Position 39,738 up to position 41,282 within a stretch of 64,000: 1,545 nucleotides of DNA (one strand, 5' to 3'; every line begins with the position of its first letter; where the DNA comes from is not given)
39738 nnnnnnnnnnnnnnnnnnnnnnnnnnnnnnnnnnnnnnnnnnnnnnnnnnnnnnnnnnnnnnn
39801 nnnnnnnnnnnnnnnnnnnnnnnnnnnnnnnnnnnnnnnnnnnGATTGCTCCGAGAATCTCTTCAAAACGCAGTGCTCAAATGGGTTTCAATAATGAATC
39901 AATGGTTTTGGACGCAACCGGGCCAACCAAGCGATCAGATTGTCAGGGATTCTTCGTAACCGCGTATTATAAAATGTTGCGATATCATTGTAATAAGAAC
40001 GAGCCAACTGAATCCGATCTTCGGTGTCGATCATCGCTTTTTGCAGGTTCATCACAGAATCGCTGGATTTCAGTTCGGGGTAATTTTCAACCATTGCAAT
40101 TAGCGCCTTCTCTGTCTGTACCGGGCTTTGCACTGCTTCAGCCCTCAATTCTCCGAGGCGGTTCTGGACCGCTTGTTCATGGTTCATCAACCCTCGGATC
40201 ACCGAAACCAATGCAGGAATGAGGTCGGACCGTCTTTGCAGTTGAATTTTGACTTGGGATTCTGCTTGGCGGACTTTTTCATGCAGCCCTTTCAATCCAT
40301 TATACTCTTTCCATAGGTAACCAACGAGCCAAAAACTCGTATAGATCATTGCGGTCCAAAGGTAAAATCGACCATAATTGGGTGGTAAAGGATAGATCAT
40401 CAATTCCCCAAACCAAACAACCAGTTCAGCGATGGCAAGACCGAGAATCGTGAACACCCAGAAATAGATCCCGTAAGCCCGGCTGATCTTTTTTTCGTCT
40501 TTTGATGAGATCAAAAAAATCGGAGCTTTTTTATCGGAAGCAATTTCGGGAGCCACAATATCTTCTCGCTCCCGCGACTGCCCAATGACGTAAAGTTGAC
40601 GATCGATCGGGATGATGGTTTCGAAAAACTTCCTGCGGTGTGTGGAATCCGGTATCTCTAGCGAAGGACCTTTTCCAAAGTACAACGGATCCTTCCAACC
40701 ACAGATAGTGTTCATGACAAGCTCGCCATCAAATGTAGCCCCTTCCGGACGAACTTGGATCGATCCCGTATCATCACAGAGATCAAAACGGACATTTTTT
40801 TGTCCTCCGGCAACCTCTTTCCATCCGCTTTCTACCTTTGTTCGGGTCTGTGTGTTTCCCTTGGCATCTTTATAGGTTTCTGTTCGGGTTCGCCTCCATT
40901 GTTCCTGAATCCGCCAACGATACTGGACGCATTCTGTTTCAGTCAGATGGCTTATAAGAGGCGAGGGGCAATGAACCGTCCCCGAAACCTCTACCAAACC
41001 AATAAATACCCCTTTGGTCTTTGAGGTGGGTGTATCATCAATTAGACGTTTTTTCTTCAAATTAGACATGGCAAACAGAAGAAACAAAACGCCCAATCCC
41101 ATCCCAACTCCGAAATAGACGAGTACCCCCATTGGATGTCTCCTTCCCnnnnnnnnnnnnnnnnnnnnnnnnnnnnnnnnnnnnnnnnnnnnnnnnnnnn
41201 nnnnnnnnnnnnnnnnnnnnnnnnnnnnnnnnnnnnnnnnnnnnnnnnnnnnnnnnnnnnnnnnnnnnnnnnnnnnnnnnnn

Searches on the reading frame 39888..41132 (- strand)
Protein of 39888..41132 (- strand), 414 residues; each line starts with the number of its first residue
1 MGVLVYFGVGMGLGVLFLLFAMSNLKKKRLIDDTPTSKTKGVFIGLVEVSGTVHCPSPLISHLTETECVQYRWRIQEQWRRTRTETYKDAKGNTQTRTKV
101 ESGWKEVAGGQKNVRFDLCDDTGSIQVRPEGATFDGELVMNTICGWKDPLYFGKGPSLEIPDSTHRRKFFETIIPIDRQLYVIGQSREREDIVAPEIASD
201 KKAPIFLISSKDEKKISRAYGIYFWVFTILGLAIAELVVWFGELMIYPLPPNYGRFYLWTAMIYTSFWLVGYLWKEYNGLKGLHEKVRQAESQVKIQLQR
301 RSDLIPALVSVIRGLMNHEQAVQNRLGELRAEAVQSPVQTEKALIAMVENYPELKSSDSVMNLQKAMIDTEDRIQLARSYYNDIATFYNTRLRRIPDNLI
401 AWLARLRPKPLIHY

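Call 7: search_protein_families(library=pfam, proteins=[window:39888-41132:-])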
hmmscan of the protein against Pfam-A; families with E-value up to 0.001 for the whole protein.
window:39888-41132:- (414 aa): 2 families
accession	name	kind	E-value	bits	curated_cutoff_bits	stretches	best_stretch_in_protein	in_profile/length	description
PF04011.17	LemA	-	4.9e-31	108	26.2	1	291-411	2-134/149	LemA family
PF12483.13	GIDE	-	1.7e-12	47.6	23.6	1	92-231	9-153/160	E3 Ubiquitin ligase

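Call 10: find_encoding_contigs(protein=window:39888-41132:-, flank=10000, max_places=10)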
Protein window:39888-41132:- (414 aa): 3 contigs read that carry it; 2 places shown.
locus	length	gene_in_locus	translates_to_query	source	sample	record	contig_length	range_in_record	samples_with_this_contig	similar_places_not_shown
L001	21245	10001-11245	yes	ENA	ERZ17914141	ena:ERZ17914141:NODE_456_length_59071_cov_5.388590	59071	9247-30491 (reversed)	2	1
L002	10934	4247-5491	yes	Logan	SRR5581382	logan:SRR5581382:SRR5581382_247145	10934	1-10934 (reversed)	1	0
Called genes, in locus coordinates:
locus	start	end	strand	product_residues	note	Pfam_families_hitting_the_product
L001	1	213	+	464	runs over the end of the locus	PF01406:tRNA-synt_1e, PF00133:tRNA-synt_1 (faint), PF09334:tRNA-synt_1g (faint), PF09190:DALR_2, PF23493:CysS_C (weak)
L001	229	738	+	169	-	PF00027:cNMP_binding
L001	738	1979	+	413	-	PF06245:DUF1015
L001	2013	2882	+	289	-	-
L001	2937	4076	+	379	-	PF01757:Acyl_transf_3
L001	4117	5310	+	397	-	PF00535:Glycos_transf_2, PF13641:Glyco_tranf_2_3, PF13632:Glyco_trans_2_3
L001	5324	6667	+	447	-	PF01041:DegT_DnrJ_EryC1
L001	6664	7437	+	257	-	PF00483:NTP_transferase, PF12804:NTP_transf_3 (weak)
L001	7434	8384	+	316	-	PF01073:3Beta_HSD, PF01370:Epimerase, PF04321:RmlD_sub_bind, PF05368:NmrA (faint), PF07993:NAD_binding_4 (weak), PF13460:NAD_binding_10 (faint), PF16363:GDP_Man_Dehyd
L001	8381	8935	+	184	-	PF00908:dTDP_sugar_isom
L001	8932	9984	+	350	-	PF01073:3Beta_HSD (weak), PF01370:Epimerase, PF02719:Polysacc_synt_2, PF04321:RmlD_sub_bind (weak), PF16363:GDP_Man_Dehyd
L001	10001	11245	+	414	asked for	PF12483:GIDE, PF04011:LemA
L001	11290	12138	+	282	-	PF00561:Abhydrolase_1 (weak), PF12146:Hydrolase_4, PF12697:Abhydrolase_6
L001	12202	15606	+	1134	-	PF02743:dCache_1, PF22673:MCP-like_PDC_1, PF01590:GAF, PF08448:PAS_4 (weak), PF13426:PAS_9 (weak), PF00990:GGDEF, PF13487:HD_5, PF01966:HD, +1 more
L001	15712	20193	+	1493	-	PF22638:FlgK_D1, PF06429:Flg_bbr_C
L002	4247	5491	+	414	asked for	PF12483:GIDE, PF04011:LemA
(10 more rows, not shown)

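Call 13: find_homologous_proteins(query=window:39888-41132:-)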
Query window:39888-41132:- (414 aa): 1615 proteins with E <= 0.001 among 5709 candidates; the best 120 are listed.
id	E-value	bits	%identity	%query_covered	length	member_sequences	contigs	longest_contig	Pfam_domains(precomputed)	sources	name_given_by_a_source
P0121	1.4e-281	951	100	100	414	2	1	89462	PF12483.14,PF04011.18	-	-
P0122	1.9e-199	680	71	99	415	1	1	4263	PF12483.14,PF04011.18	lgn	-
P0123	7.5e-147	507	55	98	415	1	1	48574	PF12483.14,PF04011.18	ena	-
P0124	7.6e-147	507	55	98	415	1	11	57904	PF12483.14,PF04011.18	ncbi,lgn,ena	-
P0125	7.7e-147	507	55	98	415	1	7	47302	PF12483.14,PF04011.18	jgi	-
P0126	2.5e-146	505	54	98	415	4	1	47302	PF12483.14,PF04011.18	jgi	-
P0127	1.2e-145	503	55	98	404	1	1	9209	PF12483.14,PF04011.18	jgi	jgi:hypothetical protein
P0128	9.2e-139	480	53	99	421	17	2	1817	PF12483.14,PF04011.18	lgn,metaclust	metaclust:\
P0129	1.2e-137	477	53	99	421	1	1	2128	PF12483.14,PF04011.18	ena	-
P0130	3.8e-137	475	54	93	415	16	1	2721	PF12483.14,PF04011.18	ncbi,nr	ncbi:MAG: LemA family protein [Thermotogota bacterium]|nr:LemA family protein [Thermotogota bacteriu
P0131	2.5e-136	472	52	98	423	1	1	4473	PF12483.14,PF04011.18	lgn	-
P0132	1.0e-135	470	52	98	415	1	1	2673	PF12483.14,PF04011.18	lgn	-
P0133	3.6e-135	469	52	99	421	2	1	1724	PF12483.14,PF04011.18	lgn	-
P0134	5.8e-135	468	52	99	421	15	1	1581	PF12483.14,PF04011.18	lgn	-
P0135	7.6e-135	468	52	98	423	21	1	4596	PF12483.14,PF04011.18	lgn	-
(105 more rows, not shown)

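Call 14: find_encoding_contigs(protein=P0122, flank=10000, max_places=4)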
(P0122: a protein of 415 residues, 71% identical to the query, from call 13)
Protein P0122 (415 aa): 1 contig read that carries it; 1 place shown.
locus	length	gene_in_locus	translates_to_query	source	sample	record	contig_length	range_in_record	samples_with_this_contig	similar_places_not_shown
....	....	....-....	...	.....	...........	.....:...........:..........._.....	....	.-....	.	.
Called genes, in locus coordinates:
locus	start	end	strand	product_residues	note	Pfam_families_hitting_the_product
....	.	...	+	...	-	?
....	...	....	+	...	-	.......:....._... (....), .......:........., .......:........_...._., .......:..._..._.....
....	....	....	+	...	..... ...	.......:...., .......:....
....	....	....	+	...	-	?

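Call 15: find_encoding_contigs(protein=P0124, flank=10000, max_places=4)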
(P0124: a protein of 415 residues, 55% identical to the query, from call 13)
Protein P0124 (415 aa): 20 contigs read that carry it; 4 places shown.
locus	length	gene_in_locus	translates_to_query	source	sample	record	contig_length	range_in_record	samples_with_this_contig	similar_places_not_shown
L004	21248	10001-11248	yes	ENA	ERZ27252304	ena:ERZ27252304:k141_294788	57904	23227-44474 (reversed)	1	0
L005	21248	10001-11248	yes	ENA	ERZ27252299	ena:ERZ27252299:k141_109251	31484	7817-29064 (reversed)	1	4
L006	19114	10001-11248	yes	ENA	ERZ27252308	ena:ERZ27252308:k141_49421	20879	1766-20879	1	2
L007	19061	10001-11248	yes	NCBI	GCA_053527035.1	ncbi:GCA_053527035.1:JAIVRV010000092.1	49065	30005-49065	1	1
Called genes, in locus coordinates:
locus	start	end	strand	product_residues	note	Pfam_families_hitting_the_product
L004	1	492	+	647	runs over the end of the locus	PF00528:BPD_transp_1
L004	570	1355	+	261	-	PF01975:SurE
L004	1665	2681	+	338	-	PF18152:DAHP_snth_FXD, PF00793:DAHP_synth_1, PF03102:NeuB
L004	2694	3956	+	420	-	PF00275:EPSP_synthase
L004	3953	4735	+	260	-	PF08501:Shikimate_dh_N, PF01488:Shikimate_DH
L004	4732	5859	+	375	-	PF01264:Chorismate_synt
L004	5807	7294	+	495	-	PF01202:SKI, PF13238:AAA_18 (weak), PF01761:DHQ_synthase, PF24621:DHQS_C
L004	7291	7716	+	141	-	PF01220:DHquinase_II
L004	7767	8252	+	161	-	-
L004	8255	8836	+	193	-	PF03352:Adenine_glyco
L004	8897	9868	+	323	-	PF18958:DUF5700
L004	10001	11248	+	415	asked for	PF12483:GIDE, PF04011:LemA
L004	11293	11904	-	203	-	PF01613:Flavin_Reduct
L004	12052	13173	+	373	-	PF02615:Ldh_2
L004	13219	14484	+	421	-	PF21688:FAD-depend_C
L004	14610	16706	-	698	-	PF19773:DUF6259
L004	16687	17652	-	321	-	PF00005:ABC_tran, PF20720:nSTAND3 (faint), PF08352:oligo_HPY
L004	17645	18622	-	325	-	PF00005:ABC_tran, PF02463:SMC_N (faint), PF09818:ABC_ATPase (faint), PF13304:AAA_21 (weak), PF08352:oligo_HPY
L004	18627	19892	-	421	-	PF14239:RRXRR, PF01844:HNH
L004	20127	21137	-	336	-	PF01408:GFO_IDH_MocA, PF02894:GFO_IDH_MocA_C, PF22725:GFO_IDH_MocA_C3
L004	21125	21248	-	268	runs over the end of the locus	PF02811:PHP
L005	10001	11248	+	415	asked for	PF12483:GIDE, PF04011:LemA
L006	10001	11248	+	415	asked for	PF12483:GIDE, PF04011:LemA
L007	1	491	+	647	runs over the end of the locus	PF00528:BPD_transp_1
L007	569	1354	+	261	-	PF01975:SurE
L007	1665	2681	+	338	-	PF18152:DAHP_snth_FXD, PF00793:DAHP_synth_1, PF03102:NeuB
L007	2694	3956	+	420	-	PF00275:EPSP_synthase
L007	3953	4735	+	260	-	PF08501:Shikimate_dh_N, PF01488:Shikimate_DH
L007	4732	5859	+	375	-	PF01264:Chorismate_synt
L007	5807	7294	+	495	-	PF01202:SKI, PF13238:AAA_18 (weak), PF01761:DHQ_synthase, PF24621:DHQS_C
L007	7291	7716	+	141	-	PF01220:DHquinase_II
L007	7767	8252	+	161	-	-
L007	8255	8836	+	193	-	PF03352:Adenine_glyco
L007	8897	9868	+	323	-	PF18958:DUF5700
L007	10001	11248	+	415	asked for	PF12483:GIDE, PF04011:LemA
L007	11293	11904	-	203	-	PF01613:Flavin_Reduct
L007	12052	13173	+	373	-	PF02615:Ldh_2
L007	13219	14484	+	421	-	PF21688:FAD-depend_C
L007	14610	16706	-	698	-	PF19773:DUF6259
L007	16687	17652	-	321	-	PF00005:ABC_tran, PF08352:oligo_HPY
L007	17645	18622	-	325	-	PF00005:ABC_tran, PF02463:SMC_N (faint), PF09818:ABC_ATPase (faint), PF13304:AAA_21 (weak), PF08352:oligo_HPY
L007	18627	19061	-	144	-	?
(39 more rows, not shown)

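Call 27: list_cluster_members(proteins=[P0121, P0001])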
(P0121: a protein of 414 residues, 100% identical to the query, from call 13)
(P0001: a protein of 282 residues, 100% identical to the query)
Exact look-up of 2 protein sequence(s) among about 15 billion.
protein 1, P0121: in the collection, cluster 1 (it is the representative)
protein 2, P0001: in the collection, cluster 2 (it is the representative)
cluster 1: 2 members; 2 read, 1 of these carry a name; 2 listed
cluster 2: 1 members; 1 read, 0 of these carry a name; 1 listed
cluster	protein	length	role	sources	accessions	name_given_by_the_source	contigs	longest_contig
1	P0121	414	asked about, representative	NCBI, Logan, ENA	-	-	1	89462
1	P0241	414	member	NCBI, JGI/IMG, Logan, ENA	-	hypothetical protein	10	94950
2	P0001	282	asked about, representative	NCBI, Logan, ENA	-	-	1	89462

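Call 28: find_encoding_contigs(protein=P0241, flank=10000, max_places=10)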
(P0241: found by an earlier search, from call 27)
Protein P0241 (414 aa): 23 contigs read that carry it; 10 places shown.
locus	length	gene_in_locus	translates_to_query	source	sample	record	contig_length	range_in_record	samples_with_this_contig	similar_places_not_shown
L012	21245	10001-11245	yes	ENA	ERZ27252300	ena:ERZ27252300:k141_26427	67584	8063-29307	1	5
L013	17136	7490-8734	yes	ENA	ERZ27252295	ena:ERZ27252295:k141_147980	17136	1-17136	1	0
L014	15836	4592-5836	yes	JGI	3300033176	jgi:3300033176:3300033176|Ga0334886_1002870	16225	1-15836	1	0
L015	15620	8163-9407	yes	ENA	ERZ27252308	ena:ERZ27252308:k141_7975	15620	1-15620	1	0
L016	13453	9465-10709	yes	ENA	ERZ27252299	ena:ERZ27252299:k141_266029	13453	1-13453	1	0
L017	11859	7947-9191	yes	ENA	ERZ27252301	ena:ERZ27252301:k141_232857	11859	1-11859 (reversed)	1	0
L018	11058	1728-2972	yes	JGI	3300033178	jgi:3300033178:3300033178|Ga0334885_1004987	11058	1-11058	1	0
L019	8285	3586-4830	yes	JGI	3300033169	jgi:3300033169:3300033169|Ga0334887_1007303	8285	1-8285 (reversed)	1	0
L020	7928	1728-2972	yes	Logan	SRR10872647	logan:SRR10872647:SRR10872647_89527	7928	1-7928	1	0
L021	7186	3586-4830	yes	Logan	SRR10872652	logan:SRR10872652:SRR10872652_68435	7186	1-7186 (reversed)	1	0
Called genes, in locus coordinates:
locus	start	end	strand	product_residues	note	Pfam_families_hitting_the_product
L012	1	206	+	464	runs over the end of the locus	PF01406:tRNA-synt_1e, PF00133:tRNA-synt_1 (faint), PF09334:tRNA-synt_1g (faint), PF09190:DALR_2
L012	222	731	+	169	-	PF00027:cNMP_binding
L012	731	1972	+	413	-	PF06245:DUF1015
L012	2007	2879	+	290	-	-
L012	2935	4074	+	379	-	PF01757:Acyl_transf_3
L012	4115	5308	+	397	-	PF00535:Glycos_transf_2, PF13641:Glyco_tranf_2_3, PF13632:Glyco_trans_2_3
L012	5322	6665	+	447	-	PF01041:DegT_DnrJ_EryC1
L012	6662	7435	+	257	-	PF00483:NTP_transferase, PF12804:NTP_transf_3 (weak)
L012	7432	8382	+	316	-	PF01073:3Beta_HSD, PF01370:Epimerase, PF04321:RmlD_sub_bind, PF07993:NAD_binding_4 (weak), PF16363:GDP_Man_Dehyd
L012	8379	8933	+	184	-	PF00908:dTDP_sugar_isom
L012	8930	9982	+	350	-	PF01073:3Beta_HSD, PF01370:Epimerase, PF02719:Polysacc_synt_2, PF16363:GDP_Man_Dehyd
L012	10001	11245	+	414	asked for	PF12483:GIDE, PF04011:LemA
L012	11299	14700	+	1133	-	PF02743:dCache_1, PF22673:MCP-like_PDC_1, PF01590:GAF, PF08448:PAS_4, PF13426:PAS_9 (weak), PF00990:GGDEF, PF13487:HD_5, PF01966:HD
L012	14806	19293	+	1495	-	PF22638:FlgK_D1, PF06429:Flg_bbr_C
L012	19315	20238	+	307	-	PF01261:AP_endonuc_2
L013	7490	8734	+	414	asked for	PF12483:GIDE, PF04011:LemA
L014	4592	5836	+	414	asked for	PF12483:GIDE, PF04011:LemA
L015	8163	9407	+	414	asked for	PF12483:GIDE, PF04011:LemA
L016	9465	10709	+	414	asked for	PF12483:GIDE, PF04011:LemA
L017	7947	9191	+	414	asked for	PF12483:GIDE, PF04011:LemA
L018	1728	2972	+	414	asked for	PF12483:GIDE, PF04011:LemA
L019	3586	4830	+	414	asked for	PF12483:GIDE, PF04011:LemA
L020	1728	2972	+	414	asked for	PF12483:GIDE, PF04011:LemA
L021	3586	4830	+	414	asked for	PF12483:GIDE, PF04011:LemA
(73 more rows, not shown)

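Call 33: find_related_loci(query=window:39888-41132:-, collection=genome_contigs, flank=5000)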
Query window:39888-41132:- (414 aa) in genome_contigs; peptide patterns used: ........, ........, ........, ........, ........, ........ (x = any residue, [..] = any of these).
39 stretches matched a pattern; 1 encode a relative of the query (tblastn E <= 1e-3); 1 distinct loci.
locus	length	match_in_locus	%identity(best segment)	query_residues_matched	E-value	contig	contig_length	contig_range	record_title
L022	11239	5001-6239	89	1-413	0e+0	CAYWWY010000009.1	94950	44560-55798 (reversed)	MAG TPA_asm: uncultured Thermotogaceae bacterium isolate SRP241326_co3_41 genome assembly, contig: NODE_394_length_94950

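Call 45: search_protein_families(library=ncbifam, proteins=[window:39888-41132:-], max_evalue=0.01)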
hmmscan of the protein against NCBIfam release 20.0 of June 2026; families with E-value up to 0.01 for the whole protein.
window:39888-41132:- (414 aa): 1 family
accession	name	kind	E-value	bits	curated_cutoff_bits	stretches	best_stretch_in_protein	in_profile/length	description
NF040966.1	MamQ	equivalog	4.6e-17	62.2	250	2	344-404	119-179/221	magnetosome protein MamQ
